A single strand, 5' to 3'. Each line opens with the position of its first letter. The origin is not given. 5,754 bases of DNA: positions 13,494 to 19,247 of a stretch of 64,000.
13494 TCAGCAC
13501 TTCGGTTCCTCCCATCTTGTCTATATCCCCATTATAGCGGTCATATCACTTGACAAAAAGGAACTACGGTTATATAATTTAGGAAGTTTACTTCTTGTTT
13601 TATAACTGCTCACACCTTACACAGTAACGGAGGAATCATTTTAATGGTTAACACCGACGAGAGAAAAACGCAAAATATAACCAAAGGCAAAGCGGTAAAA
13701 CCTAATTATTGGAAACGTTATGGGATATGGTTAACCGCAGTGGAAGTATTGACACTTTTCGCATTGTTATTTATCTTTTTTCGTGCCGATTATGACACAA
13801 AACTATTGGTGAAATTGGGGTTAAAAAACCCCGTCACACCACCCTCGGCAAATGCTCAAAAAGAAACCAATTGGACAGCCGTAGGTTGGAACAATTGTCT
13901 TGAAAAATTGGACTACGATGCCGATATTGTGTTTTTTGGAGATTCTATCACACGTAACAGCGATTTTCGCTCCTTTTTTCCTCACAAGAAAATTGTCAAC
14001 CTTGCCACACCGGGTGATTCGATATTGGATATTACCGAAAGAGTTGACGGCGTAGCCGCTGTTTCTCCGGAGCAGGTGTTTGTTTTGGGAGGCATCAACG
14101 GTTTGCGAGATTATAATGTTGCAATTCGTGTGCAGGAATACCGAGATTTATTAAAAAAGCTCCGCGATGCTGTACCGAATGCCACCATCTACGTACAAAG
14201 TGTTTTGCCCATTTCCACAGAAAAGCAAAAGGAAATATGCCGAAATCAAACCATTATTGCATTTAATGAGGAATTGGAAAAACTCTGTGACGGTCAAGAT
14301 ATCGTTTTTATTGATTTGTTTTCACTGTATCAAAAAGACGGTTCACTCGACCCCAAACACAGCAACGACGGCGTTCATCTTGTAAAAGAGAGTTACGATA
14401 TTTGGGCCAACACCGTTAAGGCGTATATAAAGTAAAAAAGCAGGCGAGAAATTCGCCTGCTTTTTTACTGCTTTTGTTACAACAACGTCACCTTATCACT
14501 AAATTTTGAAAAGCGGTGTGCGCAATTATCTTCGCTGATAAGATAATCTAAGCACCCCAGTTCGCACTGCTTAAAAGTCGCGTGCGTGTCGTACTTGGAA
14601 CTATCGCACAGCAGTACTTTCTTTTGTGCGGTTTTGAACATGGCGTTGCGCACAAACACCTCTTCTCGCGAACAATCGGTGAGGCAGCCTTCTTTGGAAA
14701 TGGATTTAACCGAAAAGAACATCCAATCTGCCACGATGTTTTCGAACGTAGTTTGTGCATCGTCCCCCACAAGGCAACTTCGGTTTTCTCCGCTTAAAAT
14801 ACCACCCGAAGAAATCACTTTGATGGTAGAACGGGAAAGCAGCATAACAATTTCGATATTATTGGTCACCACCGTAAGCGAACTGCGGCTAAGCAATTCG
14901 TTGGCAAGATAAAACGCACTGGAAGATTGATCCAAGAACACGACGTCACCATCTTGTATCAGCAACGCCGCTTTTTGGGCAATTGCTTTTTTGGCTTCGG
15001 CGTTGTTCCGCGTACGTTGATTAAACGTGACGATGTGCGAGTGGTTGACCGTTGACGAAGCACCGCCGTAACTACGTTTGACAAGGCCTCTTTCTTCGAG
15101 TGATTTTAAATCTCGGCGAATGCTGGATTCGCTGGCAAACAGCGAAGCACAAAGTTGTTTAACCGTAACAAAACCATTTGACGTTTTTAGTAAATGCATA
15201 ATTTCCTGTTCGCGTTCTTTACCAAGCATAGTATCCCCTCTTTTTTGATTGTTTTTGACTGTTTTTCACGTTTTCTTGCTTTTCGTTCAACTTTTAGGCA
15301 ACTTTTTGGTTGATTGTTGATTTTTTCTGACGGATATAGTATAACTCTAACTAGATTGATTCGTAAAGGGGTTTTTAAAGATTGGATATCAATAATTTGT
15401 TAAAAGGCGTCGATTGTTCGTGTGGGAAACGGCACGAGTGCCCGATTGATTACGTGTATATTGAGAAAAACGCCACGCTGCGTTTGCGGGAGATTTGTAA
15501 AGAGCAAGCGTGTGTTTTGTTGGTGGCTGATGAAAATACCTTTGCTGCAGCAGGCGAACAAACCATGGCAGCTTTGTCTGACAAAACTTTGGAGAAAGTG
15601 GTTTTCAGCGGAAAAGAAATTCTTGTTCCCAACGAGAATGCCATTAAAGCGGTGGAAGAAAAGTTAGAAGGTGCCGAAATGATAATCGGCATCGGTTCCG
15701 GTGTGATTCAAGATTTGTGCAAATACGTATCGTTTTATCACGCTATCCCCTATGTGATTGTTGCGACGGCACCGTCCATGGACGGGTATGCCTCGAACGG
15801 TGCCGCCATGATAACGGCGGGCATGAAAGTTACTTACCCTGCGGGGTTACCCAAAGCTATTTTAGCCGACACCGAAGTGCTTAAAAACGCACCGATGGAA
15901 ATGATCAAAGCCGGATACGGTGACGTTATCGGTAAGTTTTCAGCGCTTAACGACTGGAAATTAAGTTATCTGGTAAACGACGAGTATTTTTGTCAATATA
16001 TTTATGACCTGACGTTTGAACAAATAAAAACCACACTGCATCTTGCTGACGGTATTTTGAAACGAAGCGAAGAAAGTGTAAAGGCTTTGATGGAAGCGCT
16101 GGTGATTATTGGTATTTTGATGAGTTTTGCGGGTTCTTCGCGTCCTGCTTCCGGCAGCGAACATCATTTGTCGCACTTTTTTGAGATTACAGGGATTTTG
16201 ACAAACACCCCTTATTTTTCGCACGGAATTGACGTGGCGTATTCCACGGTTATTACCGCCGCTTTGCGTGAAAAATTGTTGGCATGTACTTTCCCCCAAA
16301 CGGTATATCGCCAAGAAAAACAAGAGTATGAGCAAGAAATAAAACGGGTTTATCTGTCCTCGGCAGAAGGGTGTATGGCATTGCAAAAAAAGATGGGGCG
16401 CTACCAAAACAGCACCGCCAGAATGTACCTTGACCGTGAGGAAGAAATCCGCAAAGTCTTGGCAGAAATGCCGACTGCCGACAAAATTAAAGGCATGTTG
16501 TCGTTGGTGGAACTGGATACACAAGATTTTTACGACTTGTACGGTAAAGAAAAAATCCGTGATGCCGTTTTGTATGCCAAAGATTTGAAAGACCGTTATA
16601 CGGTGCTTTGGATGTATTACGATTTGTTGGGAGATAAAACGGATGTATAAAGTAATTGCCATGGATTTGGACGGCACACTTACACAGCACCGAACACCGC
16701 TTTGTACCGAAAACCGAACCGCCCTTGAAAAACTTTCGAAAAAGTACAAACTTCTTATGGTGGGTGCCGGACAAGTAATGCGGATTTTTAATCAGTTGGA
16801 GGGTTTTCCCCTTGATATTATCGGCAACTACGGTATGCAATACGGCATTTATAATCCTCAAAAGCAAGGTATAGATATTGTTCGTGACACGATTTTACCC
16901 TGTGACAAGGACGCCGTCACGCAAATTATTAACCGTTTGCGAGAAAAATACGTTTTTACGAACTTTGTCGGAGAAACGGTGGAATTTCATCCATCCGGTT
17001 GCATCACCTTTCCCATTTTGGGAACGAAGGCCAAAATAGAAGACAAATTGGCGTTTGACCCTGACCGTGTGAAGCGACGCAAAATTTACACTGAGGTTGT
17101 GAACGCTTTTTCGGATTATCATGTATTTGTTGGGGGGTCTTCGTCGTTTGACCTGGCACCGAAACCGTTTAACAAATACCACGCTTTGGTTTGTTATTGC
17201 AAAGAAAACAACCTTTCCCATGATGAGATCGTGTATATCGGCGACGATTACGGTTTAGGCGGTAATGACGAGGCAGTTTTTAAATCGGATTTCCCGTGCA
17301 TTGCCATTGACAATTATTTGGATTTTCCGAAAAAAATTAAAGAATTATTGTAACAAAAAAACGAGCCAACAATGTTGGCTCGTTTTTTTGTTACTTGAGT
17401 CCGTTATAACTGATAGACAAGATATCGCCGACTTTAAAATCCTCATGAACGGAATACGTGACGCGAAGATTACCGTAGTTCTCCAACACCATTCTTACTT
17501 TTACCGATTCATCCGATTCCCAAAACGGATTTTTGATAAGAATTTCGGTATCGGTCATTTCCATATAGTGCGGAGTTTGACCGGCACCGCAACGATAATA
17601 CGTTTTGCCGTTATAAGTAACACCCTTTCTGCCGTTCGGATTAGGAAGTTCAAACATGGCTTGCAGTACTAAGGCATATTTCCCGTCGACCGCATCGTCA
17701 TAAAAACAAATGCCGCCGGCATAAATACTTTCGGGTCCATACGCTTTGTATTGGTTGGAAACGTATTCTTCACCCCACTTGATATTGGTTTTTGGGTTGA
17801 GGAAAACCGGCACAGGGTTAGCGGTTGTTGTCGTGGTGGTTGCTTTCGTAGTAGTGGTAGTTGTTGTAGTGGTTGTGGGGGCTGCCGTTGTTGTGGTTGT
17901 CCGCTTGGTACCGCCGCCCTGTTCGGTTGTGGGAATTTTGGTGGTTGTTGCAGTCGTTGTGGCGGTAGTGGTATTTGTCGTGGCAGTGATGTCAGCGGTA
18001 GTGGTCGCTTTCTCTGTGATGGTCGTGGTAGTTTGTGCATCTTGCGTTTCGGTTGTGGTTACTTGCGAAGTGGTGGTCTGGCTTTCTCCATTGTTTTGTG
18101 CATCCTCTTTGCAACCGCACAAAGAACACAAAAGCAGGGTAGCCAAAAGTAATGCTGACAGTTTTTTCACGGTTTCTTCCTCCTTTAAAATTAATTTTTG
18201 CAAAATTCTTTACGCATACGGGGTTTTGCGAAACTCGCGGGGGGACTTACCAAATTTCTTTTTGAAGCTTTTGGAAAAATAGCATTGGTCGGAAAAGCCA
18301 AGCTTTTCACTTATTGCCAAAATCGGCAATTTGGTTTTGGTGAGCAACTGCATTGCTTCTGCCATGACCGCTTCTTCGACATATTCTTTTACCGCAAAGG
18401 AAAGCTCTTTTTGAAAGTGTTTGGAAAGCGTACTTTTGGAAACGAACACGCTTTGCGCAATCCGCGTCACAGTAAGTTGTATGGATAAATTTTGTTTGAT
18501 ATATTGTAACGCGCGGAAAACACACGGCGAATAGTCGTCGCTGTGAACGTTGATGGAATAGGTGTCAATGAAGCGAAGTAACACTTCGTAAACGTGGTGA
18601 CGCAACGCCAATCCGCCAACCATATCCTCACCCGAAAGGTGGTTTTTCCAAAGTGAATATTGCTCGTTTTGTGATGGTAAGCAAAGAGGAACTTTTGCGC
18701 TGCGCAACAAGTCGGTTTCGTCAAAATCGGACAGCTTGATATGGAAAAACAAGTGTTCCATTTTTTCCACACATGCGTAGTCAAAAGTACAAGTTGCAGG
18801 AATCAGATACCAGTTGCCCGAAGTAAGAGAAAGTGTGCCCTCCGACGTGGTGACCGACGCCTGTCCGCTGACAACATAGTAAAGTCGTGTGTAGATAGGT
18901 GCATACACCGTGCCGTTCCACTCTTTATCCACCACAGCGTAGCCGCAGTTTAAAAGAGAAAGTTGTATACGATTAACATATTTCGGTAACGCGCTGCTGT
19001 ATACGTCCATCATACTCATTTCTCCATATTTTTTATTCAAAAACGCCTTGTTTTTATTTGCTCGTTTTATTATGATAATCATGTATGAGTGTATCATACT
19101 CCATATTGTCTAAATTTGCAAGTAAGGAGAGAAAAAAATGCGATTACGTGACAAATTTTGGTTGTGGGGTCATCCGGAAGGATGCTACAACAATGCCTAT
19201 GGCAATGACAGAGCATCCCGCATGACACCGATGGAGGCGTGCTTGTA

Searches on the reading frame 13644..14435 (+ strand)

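Call 74: search_protein_families(library=pfam, proteins=[window:13644-14435:+], max_evalue=0.0001)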
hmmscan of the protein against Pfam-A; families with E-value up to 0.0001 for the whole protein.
window:13644-14435:+ (263 aa): 2 families
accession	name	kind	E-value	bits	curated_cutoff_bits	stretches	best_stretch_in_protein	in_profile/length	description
PF13472.12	Lipase_GDSL_2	-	3.2e-18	67.3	32.9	1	97-252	1-177/178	GDSL-like Lipase/Acylhydrolase family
PF00657.28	Lipase_GDSL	-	6.2e-09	36.7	23.6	1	95-256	1-206/208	GDSL-like Lipase/Acylhydrolase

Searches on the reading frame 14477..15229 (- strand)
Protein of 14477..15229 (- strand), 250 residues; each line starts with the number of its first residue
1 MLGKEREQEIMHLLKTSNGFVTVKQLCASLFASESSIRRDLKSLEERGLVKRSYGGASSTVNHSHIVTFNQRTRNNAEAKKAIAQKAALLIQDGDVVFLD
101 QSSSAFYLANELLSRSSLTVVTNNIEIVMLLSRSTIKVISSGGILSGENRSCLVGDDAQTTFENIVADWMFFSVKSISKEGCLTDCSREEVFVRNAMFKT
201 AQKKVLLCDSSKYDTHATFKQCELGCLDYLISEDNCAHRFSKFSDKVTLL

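Call 74: search_protein_families(library=pfam, proteins=[window:14477-15229:-], max_evalue=0.0001)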
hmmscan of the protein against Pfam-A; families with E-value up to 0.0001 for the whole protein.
window:14477-15229:- (250 aa): 3 families
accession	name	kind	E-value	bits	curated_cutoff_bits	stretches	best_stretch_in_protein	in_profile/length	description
PF00455.28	DeoRC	-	1.9e-40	138.9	31.8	1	76-233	2-159/160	DeoR C terminal sensor domain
PF08220.18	HTH_DeoR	-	4.2e-13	49.3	21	1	6-59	1-53/57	DeoR-like helix-turn-helix domain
PF08279.18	HTH_11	-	3.6e-06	27.2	25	1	6-48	1-43/55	HTH domain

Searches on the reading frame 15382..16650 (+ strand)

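Call 44: search_protein_families(library=pfam, proteins=[window:15382-16650:+], max_evalue=0.001)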
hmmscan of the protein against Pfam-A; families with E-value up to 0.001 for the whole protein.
window:15382-16650:+ (422 aa): 2 families
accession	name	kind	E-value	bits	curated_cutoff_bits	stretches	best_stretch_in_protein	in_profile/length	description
PF13685.12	Fe-ADH_2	-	5.8e-30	104.7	28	1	27-171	2-149/149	Iron-containing alcohol dehydrogenase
PF00465.25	Fe-ADH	-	7e-08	32.7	31.3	1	25-163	4-167/168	Iron-containing alcohol dehydrogenase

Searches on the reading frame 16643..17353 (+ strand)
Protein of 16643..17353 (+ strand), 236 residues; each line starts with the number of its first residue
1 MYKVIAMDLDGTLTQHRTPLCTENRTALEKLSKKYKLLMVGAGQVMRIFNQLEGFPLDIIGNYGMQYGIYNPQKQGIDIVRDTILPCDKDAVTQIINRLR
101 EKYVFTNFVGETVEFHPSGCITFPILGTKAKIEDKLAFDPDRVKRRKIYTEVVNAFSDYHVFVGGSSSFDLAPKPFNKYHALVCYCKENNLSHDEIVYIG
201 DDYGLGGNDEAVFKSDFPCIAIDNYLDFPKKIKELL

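Call 74: search_protein_families(library=pfam, proteins=[window:16643-17353:+], max_evalue=0.0001)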
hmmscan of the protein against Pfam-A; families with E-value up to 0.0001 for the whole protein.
window:16643-17353:+ (236 aa): 2 families
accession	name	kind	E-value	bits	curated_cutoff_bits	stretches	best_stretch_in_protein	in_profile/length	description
PF08282.18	Hydrolase_3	-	1.5e-10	41.7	20.9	1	5-203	1-213/255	haloacid dehalogenase-like hydrolase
PF03332.19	PMM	-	7.8e-08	32.8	22.4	1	27-216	4-198/221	Eukaryotic phosphomannomutase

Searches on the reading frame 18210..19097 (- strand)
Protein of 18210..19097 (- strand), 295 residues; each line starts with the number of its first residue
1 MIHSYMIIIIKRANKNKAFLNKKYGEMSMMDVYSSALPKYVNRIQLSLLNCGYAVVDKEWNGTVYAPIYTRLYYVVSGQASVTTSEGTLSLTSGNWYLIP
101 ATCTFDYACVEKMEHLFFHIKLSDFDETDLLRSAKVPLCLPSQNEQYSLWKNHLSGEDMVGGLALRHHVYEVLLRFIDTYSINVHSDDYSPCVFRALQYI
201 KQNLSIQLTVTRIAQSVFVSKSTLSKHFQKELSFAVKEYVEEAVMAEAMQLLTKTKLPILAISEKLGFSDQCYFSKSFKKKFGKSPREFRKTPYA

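Call 44: search_protein_families(library=pfam, proteins=[window:18210-19097:-], max_evalue=0.001)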
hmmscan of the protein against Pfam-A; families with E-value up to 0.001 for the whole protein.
window:18210-19097:- (295 aa): 2 families
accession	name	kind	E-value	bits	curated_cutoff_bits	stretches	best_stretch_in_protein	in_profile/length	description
PF12833.13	HTH_18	-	6.7e-21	74.8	33.6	1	213-291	1-79/80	Helix-turn-helix domain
PF00165.29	HTH_AraC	-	6.4e-16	58.5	26.6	2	254-291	6-42/42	Bacterial regulatory helix-turn-helix proteins, AraC family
